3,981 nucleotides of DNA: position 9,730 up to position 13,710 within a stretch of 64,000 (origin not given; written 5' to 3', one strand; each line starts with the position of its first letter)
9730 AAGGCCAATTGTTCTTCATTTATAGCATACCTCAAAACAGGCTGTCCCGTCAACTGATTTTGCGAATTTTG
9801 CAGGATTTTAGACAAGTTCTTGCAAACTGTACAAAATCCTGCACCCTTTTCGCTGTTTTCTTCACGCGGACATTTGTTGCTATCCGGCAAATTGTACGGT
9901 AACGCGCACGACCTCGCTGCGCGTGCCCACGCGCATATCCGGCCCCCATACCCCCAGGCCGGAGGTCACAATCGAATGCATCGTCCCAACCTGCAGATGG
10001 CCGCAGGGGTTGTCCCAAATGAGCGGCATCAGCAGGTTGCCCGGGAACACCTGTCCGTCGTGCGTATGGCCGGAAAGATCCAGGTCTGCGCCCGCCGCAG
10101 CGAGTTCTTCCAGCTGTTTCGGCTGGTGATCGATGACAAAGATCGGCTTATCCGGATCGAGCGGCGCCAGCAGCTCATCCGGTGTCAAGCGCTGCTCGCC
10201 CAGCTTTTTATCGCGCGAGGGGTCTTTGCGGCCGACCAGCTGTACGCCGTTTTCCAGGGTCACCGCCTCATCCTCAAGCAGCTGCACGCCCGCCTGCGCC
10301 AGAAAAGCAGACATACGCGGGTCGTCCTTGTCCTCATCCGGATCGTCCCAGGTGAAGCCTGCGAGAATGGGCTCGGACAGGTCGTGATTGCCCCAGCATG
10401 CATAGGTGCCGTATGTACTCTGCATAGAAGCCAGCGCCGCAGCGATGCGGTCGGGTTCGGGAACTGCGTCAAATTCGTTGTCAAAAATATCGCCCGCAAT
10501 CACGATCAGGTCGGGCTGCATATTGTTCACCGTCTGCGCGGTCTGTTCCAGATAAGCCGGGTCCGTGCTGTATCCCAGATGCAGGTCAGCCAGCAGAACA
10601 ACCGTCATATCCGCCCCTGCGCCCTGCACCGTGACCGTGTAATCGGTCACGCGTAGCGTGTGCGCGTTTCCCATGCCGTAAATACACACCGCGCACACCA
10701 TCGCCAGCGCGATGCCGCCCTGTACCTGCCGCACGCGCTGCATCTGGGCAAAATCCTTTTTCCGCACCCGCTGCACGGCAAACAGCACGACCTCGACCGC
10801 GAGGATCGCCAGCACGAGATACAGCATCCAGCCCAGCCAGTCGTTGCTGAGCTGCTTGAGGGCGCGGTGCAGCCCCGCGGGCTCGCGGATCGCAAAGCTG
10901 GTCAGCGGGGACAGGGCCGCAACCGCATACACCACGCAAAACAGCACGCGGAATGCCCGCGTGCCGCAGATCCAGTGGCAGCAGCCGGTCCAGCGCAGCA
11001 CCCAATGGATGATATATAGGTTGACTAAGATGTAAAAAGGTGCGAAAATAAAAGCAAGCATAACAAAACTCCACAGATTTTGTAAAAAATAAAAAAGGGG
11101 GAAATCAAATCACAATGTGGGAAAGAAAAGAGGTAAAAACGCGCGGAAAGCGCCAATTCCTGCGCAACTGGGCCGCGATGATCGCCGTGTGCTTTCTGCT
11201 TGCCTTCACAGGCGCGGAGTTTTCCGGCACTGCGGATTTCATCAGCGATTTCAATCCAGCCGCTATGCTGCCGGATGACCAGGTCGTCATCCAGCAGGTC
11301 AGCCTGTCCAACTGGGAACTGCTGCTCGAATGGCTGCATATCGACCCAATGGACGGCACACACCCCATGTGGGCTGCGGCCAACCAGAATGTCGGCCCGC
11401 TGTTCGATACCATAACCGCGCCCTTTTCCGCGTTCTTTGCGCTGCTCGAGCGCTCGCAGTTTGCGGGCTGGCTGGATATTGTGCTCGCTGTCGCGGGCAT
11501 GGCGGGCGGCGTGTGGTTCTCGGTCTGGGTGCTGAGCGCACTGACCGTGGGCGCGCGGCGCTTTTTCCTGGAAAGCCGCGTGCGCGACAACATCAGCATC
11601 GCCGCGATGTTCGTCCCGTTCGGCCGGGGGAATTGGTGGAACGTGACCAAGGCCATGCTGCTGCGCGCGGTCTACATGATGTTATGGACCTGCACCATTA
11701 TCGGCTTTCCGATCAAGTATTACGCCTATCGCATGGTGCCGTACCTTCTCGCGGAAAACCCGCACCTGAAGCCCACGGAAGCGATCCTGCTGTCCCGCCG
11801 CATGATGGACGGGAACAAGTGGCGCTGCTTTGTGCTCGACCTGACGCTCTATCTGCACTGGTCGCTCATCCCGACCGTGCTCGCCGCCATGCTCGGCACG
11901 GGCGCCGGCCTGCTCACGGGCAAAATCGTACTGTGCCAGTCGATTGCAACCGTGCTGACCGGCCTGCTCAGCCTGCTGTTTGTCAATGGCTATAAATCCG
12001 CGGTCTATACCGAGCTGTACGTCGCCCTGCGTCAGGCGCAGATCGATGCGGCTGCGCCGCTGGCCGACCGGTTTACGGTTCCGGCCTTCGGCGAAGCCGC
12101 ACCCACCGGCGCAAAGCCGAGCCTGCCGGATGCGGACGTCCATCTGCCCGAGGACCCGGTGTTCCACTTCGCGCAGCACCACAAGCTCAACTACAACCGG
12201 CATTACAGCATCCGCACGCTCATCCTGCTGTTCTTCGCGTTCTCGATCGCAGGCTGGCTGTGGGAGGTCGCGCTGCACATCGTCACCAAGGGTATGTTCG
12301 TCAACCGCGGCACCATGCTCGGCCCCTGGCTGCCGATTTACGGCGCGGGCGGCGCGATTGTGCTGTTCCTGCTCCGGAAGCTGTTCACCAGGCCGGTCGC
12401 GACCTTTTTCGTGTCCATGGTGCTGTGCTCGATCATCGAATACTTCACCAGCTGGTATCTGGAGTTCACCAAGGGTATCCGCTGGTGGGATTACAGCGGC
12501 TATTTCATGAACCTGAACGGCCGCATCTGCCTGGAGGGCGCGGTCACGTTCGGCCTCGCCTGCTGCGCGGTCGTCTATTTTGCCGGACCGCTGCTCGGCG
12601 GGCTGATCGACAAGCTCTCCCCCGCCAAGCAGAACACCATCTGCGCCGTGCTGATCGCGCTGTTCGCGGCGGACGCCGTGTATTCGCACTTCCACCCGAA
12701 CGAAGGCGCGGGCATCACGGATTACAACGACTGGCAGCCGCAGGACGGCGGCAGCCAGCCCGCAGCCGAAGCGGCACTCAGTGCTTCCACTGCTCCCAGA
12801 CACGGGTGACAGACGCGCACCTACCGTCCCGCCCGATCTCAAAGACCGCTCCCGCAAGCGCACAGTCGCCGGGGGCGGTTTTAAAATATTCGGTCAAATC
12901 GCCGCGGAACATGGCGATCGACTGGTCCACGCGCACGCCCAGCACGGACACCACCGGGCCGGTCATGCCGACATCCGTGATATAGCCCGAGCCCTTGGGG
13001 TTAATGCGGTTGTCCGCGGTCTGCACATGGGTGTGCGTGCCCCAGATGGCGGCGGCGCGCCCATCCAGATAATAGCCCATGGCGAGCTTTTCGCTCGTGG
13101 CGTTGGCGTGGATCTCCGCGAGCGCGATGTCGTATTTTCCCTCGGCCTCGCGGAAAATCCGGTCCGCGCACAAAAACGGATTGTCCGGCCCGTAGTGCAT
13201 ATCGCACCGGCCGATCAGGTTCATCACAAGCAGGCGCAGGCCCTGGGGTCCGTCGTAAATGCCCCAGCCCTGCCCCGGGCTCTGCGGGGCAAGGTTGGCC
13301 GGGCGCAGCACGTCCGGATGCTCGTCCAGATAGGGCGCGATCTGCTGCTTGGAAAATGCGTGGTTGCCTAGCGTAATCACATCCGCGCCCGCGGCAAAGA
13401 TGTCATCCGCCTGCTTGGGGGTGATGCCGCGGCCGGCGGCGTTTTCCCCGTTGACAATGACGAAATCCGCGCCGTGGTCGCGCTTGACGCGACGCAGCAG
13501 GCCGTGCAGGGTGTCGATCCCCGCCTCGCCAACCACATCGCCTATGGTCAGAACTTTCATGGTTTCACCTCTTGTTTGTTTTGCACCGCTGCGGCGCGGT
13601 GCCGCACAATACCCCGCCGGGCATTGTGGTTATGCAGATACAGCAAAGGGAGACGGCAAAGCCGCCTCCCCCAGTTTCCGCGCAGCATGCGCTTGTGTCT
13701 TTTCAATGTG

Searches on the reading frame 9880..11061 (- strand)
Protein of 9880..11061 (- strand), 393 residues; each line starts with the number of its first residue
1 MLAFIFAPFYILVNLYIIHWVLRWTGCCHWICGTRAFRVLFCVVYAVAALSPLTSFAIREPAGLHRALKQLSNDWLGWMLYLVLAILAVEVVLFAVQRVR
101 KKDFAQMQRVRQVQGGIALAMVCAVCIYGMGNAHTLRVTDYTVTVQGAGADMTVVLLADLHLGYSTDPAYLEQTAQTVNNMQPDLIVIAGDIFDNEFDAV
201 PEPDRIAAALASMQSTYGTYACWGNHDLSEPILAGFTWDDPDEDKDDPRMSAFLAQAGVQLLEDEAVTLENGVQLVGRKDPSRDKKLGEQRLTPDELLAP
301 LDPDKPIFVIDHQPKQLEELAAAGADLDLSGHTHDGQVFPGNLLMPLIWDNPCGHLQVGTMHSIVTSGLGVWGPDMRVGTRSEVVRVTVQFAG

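Call 49: search_protein_families(library=pfam, proteins=[window:9880-11061:-], max_evalue=0.00001)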
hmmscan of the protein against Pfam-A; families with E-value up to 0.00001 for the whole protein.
window:9880-11061:- (393 aa): 2 families
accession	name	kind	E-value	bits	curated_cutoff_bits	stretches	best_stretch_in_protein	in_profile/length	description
PF00149.33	Metallophos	-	8.1e-13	49.7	21.5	1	152-335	1-190/191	Calcineurin-like phosphoesterase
PF12850.12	Metallophos_2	-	1.8e-06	28.5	27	1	152-337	1-120/154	Calcineurin-like phosphoesterase superfamily domain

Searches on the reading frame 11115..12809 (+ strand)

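Call 49: search_protein_families(library=pfam, proteins=[window:11115-12809:+], max_evalue=0.00001)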
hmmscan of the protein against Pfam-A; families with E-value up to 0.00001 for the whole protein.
window:11115-12809:+ (564 aa): 2 families
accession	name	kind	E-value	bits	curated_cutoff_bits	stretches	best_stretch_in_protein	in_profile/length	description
PF06541.16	ABC_trans_CmpB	-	9.2e-44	149.7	25.9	1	371-524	1-150/151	Putative ABC-transporter type IV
PF06161.16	DUF975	-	2.2e-15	57.6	34.8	1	181-307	143-241/243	Protein of unknown function (DUF975)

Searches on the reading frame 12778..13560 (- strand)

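Call 49: search_protein_families(library=pfam, proteins=[window:12778-13560:-], max_evalue=0.00001)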
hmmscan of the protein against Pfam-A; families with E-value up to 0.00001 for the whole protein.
window:12778-13560:- (260 aa): 2 families
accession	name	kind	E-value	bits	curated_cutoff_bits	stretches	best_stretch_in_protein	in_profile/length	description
PF13277.11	YmdB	-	1.8e-90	303.1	27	1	4-254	1-253/253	YmdB-like protein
PF00149.33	Metallophos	-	5.3e-08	33.9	21.5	1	1-179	1-190/191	Calcineurin-like phosphoesterase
